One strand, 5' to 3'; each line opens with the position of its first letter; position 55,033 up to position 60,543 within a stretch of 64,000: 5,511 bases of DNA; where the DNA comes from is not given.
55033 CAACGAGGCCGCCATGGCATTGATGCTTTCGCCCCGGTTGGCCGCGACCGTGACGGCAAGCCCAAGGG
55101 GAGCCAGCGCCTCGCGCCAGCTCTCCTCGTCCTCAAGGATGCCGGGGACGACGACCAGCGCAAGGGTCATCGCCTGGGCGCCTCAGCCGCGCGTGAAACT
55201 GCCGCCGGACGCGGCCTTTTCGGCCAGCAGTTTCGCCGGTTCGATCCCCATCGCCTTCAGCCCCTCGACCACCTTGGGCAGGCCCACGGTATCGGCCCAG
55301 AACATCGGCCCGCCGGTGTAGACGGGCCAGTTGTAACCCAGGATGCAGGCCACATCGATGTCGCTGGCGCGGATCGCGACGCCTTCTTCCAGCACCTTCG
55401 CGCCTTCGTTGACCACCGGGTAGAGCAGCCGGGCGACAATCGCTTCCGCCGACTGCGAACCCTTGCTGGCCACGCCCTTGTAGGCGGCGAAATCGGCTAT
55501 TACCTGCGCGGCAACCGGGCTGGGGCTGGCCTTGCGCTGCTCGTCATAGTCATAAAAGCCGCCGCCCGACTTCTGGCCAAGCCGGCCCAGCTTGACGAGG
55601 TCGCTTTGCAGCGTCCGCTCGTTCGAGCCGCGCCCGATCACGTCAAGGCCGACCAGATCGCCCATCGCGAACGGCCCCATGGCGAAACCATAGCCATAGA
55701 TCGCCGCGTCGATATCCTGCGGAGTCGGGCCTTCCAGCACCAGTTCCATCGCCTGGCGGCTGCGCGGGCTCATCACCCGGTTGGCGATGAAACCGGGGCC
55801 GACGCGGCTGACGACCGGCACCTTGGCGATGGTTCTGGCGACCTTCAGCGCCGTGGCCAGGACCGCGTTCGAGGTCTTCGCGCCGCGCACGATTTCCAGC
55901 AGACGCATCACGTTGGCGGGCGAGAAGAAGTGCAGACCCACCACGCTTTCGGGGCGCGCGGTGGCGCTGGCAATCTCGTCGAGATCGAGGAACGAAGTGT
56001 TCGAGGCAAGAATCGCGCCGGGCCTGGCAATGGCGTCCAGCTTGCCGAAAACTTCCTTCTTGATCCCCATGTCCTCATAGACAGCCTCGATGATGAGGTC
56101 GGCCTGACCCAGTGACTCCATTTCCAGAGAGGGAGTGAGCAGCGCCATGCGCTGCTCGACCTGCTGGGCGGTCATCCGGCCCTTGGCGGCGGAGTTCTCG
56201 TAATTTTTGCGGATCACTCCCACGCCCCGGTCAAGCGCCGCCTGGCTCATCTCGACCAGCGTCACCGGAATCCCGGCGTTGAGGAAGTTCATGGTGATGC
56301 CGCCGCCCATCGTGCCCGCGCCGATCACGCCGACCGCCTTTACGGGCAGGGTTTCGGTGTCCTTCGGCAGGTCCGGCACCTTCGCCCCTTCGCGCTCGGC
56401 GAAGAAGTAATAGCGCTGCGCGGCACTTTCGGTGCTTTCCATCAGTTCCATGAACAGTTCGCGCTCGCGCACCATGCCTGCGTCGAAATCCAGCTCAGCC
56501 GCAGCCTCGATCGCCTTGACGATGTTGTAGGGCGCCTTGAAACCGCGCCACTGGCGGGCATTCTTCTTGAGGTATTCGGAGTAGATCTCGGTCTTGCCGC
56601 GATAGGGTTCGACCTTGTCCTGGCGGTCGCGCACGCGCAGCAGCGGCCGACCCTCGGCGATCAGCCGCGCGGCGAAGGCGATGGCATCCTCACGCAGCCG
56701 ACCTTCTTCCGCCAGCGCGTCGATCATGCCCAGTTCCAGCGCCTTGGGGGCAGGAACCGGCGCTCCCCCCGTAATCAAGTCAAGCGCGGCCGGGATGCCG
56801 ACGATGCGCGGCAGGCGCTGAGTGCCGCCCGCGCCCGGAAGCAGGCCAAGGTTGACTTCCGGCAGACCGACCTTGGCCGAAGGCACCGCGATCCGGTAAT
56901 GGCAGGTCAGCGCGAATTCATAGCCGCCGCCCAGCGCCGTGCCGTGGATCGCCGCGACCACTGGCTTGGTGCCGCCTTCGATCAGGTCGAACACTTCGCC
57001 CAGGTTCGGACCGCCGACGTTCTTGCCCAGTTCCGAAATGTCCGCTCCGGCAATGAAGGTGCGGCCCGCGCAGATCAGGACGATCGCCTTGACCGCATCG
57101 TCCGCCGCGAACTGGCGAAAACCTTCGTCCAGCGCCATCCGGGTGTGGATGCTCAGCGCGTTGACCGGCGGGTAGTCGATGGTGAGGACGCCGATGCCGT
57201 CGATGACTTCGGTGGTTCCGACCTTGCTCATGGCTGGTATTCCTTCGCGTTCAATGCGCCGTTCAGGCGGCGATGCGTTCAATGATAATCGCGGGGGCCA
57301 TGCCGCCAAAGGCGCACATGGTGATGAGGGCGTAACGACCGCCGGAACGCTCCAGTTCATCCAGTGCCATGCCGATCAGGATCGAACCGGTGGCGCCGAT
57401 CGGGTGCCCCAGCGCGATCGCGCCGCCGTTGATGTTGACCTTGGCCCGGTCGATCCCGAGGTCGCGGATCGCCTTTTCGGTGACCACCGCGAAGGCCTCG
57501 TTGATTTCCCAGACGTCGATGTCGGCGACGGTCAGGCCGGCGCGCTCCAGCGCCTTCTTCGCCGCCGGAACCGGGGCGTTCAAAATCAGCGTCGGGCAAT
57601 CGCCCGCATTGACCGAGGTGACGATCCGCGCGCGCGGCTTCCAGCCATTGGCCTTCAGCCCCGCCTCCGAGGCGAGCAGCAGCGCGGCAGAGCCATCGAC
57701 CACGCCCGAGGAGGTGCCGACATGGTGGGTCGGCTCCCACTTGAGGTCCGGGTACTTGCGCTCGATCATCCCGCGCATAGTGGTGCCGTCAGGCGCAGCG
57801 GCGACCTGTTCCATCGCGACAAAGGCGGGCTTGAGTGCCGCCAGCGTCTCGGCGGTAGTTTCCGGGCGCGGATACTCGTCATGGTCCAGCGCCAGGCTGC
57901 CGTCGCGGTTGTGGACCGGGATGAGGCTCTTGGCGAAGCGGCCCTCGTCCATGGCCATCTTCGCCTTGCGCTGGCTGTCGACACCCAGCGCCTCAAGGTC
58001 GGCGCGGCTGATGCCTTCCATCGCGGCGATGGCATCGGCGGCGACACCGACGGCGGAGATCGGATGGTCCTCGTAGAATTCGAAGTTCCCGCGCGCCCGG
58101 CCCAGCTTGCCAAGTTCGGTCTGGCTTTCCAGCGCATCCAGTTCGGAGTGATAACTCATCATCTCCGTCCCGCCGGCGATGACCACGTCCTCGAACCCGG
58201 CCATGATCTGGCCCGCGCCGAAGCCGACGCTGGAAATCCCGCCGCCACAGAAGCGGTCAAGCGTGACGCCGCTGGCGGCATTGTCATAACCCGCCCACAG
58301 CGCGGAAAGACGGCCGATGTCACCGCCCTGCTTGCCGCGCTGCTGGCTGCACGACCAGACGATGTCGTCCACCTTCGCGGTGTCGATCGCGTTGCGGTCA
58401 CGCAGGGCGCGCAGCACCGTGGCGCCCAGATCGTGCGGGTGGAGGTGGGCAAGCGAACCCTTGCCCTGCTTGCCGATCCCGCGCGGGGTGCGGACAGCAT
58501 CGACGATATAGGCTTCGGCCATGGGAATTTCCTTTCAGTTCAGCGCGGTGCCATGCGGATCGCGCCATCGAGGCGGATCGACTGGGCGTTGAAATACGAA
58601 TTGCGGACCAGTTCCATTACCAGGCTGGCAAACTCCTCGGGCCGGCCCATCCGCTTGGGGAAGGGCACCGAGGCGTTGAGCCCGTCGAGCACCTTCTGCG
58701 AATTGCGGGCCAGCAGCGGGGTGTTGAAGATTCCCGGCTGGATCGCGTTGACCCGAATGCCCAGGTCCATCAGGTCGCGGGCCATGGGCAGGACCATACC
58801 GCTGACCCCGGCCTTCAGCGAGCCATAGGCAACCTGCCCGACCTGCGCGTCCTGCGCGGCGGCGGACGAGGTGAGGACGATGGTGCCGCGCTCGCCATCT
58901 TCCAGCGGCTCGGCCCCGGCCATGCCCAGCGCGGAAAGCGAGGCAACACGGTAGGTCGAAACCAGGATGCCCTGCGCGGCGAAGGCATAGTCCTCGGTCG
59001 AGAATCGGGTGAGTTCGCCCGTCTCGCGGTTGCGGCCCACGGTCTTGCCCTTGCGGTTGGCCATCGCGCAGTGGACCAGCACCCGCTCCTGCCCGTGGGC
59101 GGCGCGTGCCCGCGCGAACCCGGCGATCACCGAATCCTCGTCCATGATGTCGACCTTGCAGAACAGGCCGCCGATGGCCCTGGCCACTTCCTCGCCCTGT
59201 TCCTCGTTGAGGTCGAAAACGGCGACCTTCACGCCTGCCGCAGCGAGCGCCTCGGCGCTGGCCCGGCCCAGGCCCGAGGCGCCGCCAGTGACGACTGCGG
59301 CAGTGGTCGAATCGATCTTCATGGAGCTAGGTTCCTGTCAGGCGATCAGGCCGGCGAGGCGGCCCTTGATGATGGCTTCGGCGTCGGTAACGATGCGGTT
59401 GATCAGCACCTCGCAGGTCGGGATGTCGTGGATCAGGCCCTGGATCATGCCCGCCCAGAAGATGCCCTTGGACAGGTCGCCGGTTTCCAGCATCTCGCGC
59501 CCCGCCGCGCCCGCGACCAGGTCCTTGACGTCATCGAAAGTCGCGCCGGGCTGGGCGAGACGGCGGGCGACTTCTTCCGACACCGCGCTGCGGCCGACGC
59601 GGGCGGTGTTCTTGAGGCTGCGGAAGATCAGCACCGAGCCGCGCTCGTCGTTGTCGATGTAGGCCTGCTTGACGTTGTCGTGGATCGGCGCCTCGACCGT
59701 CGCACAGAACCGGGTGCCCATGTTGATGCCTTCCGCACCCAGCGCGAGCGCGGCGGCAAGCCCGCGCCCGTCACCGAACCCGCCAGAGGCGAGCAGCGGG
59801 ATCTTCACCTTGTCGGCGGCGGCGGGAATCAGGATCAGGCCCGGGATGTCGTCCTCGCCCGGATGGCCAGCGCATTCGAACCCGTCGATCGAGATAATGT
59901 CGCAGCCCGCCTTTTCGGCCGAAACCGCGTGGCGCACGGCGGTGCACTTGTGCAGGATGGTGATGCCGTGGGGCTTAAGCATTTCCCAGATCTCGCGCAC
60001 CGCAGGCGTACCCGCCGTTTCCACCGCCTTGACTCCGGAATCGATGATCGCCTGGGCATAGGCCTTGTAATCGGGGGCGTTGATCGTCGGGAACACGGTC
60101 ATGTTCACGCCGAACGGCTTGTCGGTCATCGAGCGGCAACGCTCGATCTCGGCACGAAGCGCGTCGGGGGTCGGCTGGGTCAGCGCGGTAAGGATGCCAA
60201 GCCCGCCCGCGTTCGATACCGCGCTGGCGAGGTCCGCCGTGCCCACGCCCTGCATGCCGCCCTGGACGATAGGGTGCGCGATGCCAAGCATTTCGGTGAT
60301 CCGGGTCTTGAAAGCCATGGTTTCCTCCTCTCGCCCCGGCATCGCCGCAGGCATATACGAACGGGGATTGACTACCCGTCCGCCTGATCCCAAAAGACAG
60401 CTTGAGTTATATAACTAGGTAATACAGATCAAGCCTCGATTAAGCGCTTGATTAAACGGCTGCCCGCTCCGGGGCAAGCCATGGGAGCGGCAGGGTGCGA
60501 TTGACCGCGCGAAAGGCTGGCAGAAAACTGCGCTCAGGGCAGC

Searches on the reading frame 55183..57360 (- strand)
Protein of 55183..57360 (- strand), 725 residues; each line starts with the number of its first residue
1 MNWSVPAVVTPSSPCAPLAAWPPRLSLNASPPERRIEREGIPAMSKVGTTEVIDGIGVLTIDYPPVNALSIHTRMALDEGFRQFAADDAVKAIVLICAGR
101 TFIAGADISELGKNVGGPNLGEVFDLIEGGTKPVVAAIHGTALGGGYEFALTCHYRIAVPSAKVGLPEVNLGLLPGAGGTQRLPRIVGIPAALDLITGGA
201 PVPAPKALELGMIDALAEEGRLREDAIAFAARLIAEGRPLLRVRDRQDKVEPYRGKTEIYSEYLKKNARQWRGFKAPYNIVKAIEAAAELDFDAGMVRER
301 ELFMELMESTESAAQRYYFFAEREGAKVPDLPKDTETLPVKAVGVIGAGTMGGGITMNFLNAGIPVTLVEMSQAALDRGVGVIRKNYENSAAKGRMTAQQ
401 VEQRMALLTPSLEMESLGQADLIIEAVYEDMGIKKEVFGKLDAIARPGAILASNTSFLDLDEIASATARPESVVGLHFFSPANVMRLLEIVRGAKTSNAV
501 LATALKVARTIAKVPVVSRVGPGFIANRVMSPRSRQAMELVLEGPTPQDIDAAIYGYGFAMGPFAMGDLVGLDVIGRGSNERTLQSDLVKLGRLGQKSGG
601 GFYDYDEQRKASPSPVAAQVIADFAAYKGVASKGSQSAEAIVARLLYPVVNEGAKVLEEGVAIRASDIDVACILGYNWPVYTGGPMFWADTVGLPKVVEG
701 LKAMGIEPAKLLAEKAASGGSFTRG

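Call 19: search_protein_families(library=pfam, proteins=[window:55183-57360:-])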
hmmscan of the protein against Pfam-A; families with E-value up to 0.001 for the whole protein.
window:55183-57360:- (725 aa): 5 families
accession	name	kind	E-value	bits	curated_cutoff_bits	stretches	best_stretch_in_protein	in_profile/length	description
PF02737.24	3HCDH_N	-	1.1e-60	205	22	1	343-518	2-177/180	3-hydroxyacyl-CoA dehydrogenase, NAD binding domain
PF00378.25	ECH_1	-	8.7e-35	120.7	27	1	54-238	4-195/251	Enoyl-CoA hydratase/isomerase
PF00725.27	3HCDH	-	3.3e-26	92.1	22.1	2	523-605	1-97/97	3-hydroxyacyl-CoA dehydrogenase, C-terminal domain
PF16113.10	ECH_2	-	8.9e-20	71.9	27.2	1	59-224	4-179/335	Enoyl-CoA hydratase/isomerase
PF03446.21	NAD_binding_2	-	0.00077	20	21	0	343-382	2-41/161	NAD binding domain of 6-phosphogluconate dehydrogenase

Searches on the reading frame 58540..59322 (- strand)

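Call 19: search_protein_families(library=pfam, proteins=[window:58540-59322:-])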
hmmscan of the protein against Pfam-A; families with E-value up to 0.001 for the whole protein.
window:58540-59322:- (260 aa): 3 families
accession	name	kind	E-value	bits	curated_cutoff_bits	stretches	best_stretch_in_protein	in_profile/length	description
PF13561.12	adh_short_C2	-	2.6e-32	112.7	27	1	15-253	3-233/236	Enoyl-(Acyl carrier protein) reductase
PF00106.31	adh_short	-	1.1e-30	107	26.6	1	8-209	2-192/195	short chain dehydrogenase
PF01370.27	Epimerase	-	0.00032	20.6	20.9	1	10-74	2-65/240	NAD dependent epimerase/dehydratase family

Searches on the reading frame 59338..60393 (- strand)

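Call 19: search_protein_families(library=pfam, proteins=[window:59338-60393:-])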
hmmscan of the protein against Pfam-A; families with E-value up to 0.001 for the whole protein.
window:59338-60393:- (351 aa): 3 families
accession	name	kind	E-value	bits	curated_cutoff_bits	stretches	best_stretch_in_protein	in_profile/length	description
PF03060.21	NMO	-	7.1e-55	187.1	28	1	30-336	2-330/331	Nitronate monooxygenase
PF00478.31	IMPDH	-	6.6e-11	42.2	25.6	2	24-89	19-82/345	IMP dehydrogenase / GMP reductase domain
PF01070.24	FMN_dh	-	0.00078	19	24.9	1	152-243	228-319/350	FMN-dependent dehydrogenase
